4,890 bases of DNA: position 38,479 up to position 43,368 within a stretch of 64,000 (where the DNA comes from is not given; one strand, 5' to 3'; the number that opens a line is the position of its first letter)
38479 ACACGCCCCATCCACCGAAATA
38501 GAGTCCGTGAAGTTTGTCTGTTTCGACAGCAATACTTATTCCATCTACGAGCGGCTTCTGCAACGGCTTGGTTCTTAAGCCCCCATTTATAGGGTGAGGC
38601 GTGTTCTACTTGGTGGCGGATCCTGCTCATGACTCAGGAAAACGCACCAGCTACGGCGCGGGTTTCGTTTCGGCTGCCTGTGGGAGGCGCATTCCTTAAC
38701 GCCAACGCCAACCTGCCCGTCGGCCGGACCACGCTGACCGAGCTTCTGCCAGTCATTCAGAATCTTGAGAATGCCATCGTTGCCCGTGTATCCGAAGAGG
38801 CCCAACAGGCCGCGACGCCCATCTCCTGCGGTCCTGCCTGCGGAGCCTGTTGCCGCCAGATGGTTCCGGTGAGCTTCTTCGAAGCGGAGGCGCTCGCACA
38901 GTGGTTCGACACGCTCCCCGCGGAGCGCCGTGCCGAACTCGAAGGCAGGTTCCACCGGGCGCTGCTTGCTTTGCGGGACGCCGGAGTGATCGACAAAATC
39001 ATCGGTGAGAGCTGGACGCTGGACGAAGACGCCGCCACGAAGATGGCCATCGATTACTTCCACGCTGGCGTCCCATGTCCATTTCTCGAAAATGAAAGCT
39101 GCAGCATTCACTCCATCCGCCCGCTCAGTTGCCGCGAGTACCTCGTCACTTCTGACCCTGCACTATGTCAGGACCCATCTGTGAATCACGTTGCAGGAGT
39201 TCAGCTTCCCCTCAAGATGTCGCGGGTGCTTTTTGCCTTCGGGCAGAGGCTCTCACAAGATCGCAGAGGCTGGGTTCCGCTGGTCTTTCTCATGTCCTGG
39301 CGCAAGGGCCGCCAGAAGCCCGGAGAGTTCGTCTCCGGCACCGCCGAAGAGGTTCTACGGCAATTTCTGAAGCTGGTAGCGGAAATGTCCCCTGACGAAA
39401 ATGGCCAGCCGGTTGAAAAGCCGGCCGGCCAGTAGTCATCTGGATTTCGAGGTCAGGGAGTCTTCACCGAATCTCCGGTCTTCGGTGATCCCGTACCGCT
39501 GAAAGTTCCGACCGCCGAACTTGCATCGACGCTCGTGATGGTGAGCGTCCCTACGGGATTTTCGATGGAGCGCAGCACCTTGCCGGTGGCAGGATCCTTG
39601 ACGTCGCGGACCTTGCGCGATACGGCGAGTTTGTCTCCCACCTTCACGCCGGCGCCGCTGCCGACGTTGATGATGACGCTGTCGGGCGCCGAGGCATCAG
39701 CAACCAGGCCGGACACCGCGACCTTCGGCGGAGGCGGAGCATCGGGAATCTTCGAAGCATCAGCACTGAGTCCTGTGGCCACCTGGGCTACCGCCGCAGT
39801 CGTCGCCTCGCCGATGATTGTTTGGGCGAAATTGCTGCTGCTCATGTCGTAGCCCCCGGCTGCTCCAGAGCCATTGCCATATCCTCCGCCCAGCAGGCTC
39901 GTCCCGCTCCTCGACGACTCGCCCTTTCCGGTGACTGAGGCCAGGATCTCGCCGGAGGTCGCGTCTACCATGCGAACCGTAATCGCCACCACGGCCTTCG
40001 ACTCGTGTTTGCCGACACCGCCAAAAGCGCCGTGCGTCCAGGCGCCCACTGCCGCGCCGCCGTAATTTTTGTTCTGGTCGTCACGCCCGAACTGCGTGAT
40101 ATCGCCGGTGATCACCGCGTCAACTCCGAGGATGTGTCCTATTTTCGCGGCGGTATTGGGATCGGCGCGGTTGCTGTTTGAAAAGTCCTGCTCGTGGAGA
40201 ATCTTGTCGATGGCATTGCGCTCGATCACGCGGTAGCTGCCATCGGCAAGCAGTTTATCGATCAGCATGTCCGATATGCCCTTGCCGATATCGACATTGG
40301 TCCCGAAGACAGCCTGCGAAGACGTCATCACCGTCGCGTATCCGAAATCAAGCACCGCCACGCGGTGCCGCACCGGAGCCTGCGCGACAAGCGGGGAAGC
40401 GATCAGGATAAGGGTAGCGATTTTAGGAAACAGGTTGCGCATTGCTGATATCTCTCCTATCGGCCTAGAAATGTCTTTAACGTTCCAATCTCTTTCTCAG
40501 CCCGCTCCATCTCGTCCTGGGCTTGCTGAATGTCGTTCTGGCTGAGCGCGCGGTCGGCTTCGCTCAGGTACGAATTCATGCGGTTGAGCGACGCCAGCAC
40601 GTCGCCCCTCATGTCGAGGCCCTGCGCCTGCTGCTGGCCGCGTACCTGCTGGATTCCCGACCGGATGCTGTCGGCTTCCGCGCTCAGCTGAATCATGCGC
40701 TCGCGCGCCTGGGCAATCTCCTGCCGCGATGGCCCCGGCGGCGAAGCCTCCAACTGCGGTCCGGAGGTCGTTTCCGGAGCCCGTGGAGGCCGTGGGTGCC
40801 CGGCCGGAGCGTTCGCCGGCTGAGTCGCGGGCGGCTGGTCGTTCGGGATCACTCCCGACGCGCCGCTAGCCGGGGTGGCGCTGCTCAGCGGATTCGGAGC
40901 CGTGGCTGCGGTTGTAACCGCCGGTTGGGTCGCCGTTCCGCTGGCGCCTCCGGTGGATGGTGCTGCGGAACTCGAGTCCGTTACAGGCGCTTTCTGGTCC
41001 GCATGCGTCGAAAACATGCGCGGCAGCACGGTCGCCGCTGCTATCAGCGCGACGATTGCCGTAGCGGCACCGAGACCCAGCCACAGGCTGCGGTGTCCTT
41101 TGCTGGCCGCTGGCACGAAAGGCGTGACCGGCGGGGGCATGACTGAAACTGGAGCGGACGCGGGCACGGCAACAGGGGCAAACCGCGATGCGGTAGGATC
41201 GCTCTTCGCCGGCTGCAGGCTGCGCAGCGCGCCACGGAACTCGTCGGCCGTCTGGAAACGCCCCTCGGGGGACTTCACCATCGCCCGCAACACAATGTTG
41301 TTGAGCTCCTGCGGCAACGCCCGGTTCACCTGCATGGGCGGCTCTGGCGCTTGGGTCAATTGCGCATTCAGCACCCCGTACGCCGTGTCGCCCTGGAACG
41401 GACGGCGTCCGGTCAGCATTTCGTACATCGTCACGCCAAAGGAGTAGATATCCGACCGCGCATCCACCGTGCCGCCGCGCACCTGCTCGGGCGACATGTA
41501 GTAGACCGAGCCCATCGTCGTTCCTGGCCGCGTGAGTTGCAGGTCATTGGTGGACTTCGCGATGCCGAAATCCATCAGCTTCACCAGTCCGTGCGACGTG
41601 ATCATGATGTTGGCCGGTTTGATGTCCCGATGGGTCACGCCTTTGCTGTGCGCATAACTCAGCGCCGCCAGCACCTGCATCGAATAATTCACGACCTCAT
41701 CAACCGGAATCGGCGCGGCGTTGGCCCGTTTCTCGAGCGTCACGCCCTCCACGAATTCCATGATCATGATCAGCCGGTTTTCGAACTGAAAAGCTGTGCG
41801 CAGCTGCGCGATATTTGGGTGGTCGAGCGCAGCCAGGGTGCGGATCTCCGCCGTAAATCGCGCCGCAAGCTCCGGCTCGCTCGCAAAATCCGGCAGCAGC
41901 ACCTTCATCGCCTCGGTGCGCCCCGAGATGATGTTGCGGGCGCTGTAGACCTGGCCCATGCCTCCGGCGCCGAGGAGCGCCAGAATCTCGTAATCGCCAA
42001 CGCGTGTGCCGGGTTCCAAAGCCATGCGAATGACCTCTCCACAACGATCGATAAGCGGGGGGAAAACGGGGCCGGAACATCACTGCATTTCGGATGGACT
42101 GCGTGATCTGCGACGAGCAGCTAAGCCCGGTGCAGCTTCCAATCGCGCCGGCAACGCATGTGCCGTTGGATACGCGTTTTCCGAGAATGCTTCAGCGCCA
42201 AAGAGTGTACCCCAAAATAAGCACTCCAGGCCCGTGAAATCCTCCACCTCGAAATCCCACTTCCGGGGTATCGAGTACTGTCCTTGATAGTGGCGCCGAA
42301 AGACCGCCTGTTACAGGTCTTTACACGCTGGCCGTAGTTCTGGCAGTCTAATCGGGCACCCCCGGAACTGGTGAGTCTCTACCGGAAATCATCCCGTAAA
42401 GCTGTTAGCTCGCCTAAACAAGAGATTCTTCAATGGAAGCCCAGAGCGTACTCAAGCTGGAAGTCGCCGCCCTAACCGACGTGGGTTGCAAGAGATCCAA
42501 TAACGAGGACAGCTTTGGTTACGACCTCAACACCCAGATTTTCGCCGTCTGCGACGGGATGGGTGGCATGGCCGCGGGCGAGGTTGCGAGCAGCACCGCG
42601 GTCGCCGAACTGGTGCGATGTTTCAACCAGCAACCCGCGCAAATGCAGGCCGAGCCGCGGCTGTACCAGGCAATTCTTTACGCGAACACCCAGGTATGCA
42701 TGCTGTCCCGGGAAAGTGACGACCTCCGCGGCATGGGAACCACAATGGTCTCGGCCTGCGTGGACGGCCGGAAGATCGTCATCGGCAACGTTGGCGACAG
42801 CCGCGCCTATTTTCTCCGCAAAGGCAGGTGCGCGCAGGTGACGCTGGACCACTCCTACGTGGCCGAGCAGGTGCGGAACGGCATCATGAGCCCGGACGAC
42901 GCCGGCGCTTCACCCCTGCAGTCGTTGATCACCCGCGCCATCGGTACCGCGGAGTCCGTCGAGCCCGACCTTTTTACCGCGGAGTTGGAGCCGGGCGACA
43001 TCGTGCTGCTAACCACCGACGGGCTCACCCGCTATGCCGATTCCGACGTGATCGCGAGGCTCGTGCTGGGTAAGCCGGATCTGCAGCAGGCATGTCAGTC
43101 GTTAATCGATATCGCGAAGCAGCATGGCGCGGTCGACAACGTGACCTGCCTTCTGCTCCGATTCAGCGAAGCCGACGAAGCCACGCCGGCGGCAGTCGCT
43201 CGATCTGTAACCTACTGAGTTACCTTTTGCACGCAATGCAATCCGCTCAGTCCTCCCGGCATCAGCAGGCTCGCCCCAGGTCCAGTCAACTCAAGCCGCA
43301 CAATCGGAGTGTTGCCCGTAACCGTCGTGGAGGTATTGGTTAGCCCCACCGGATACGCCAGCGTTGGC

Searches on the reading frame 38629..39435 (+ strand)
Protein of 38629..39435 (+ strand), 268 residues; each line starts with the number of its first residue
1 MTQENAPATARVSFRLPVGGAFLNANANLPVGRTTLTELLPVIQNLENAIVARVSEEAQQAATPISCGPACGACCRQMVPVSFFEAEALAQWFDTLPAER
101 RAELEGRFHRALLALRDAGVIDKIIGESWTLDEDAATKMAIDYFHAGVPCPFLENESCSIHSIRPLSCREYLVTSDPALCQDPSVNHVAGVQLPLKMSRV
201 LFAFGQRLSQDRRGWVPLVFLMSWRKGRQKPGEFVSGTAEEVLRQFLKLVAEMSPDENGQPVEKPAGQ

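Call 6: search_protein_families(library=pfam, proteins=[window:38629-39435:+], max_evalue=0.01)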
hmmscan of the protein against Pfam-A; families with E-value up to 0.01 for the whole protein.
window:38629-39435:+ (268 aa): 1 family
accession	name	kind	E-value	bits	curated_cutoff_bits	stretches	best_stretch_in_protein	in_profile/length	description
PF03692.20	CxxCxxCC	-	9.6e-07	29.9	23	1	67-173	2-71/85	Putative zinc- or iron-chelating domain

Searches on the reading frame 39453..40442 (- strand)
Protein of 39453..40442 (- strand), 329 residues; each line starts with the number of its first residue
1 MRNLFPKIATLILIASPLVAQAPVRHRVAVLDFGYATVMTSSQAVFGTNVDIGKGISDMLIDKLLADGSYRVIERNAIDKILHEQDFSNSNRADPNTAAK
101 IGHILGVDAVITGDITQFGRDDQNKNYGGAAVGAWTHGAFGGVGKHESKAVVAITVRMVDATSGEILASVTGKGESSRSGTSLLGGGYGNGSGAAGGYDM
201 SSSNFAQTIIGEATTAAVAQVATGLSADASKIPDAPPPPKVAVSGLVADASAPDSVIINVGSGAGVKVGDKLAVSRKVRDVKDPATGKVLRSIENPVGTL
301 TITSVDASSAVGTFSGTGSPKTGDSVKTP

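Call 5: search_protein_families(library=pfam, proteins=[window:39453-40442:-], max_evalue=0.01)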
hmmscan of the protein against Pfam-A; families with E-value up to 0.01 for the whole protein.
window:39453-40442:- (329 aa): 5 families
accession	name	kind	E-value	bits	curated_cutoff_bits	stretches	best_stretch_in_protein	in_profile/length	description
PF03783.19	CsgG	-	2.5e-38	132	20.8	1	24-230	8-202/210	Curli production assembly/transport component CsgG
PF16538.11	FlgT_C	-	3.5e-07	31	27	1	255-318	3-64/77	Flagellar assembly protein T, C-terminal domain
PF16539.10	FlgT_M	-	4.4e-07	30.7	31.2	1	35-169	16-139/158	Flagellar assembly protein T, middle domain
PF05643.16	GNA1162-like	-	0.00016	21.7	25.9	0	64-121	39-96/185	Putative lipoprotein GNA1162-like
PF13036.11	LpoB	-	0.0022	18.4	22.3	1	56-120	50-114/147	Peptidoglycan-synthase activator LpoB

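Call 11: search_protein_families(library=ncbifam, proteins=[window:39453-40442:-], max_evalue=1)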
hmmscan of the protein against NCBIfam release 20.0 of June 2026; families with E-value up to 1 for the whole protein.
window:39453-40442:- (329 aa): 1 family
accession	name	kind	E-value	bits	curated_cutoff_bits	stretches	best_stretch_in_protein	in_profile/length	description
TIGR02722.1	lp_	equivalog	8.2e-05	22.7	110.55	1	56-121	90-156/189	penicillin-binding protein activator LpoB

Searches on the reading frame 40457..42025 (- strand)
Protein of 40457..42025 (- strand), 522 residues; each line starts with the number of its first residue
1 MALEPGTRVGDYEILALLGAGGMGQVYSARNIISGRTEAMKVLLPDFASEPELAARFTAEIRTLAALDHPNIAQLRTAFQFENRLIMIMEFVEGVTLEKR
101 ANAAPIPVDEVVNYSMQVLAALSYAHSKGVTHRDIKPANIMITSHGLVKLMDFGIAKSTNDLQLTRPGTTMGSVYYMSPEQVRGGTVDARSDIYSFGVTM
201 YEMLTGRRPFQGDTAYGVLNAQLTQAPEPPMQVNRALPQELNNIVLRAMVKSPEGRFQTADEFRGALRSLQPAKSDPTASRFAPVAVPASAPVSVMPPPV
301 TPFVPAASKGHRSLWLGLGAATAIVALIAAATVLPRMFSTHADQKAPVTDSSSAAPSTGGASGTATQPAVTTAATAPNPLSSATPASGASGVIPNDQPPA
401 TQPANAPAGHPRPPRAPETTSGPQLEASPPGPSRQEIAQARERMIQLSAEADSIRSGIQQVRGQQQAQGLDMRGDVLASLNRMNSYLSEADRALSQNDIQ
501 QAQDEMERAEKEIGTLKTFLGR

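Call 5: search_protein_families(library=pfam, proteins=[window:40457-42025:-], max_evalue=0.01)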
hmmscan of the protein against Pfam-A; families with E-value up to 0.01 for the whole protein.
window:40457-42025:- (522 aa): 6 families
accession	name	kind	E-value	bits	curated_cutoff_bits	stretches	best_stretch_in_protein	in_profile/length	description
PF00069.31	Pkinase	-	1.8e-52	178.8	31.7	1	12-258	1-253/263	Protein kinase domain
PF07714.23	PK_Tyr_Ser-Thr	-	2.4e-39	135.7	23.1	1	15-258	4-250/258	Protein tyrosine and serine/threonine kinase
PF03109.22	ABC1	-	1.3e-10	41.3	22.9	1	46-159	109-217/244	ABC1 atypical kinase-like domain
PF01636.29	APH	-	0.00056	20.2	23.2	0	126-155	166-196/239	Phosphotransferase enzyme family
PF09787.14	Golgin_A5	-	0.0034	17.4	31.7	1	433-514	52-131/305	Golgin subfamily A member 5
PF17667.7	Pkinase_fungal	-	0.0035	16.6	24.1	1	126-196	304-379/387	Fungal protein kinase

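Call 11: search_protein_families(library=ncbifam, proteins=[window:40457-42025:-], max_evalue=1)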
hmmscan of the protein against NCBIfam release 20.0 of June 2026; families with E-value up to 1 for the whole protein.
window:40457-42025:- (522 aa): 24 families
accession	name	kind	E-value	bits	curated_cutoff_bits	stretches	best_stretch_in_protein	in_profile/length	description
NF033483.0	PknB_PASTA_kin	equivalog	4.5e-94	316.5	450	1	12-274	9-272/563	Stk1 family PASTA domain-containing Ser/Thr kinase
NF052427.1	StpK7MSMEG_1200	equivalog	5.1e-60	203.6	900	1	7-368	4-350/601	serine/threonine protein kinase StpK7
NF047741.1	antiphage_MADS6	equivalog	3.5e-50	171.2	460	2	117-279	307-469/612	methylation-associated defense system protein kinase MAD6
TIGR03903.1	TOMM_kin_cyc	equivalog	2e-42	145.2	705.75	1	38-267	6-244/1267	TOMM system kinase/cyclase fusion protein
NF009651.0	PRK13184.1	equivalog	1.2e-39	136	839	1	10-269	2-289/932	serine/threonine-protein kinase PknD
NF033442.0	BREX_PglW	equivalog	5.7e-28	97.2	990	2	10-159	512-663/1391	BREX system serine/threonine kinase PglW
NF053615.1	SerThrKinAfsKStmc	equivalog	1.1e-26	93.8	1300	1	7-433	10-382/809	protein serine/threonine kinase AfsK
NF038150.1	lanthi_synth_IV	equivalog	1.7e-26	92.8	650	1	53-281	235-467/851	class IV lanthionine synthetase LanL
NF038151.1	lanthi_synth_III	equivalog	1.5e-11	43.4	575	1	54-203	267-422/833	class III lanthionine synthetase LanKC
NF043056.1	T4SS_LegK1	equivalog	1.8e-09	36.8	550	1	87-198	156-278/516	Dot/Icm T4SS effector kinase LegK1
TIGR03724.2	arch_bud32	equivalog_domain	3.1e-07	30.1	125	1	55-162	38-137/193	KEOPS complex kinase/ATPase Bud32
NF011463.0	PRK14879.1-4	equivalog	4.1e-07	29.6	188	1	55-159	63-163/237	Kae1-associated kinase Bud32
NF011461.0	PRK14879.1-2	equivalog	5.8e-07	29.5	372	1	83-162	76-152/225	Kae1-associated kinase Bud32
NF011464.0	PRK14879.1-7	equivalog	9.2e-07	28.8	246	1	84-161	80-154/221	Kae1-associated kinase Bud32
NF041408.1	XopAU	subfamily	2.7e-06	27.2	450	1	116-249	335-457/498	XopAU family type III secretion system effector serine/threonine kinase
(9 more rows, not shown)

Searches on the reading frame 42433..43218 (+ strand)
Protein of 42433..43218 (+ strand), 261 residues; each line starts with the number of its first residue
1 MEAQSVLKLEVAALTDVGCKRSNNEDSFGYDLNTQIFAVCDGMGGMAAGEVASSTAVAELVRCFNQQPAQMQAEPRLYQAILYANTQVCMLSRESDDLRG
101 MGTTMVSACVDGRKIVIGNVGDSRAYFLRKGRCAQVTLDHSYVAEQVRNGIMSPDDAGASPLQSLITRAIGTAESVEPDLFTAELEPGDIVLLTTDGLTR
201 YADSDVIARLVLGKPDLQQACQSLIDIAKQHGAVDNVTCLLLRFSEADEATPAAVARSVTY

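Call 5: search_protein_families(library=pfam, proteins=[window:42433-43218:+], max_evalue=0.01)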
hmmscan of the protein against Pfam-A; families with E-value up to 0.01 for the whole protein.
window:42433-43218:+ (261 aa): 3 families
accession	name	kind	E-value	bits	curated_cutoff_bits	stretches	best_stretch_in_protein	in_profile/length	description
PF00481.26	PP2C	-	4.2e-15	56.6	20.3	1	24-141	24-141/255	Protein phosphatase 2C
PF13672.11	PP2C_2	-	2.2e-12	47.4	24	1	21-203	9-180/209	Protein phosphatase 2C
PF07228.17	SpoIIE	-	8.5e-07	29.5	25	1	168-244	103-191/192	Stage II sporulation protein E (SpoIIE)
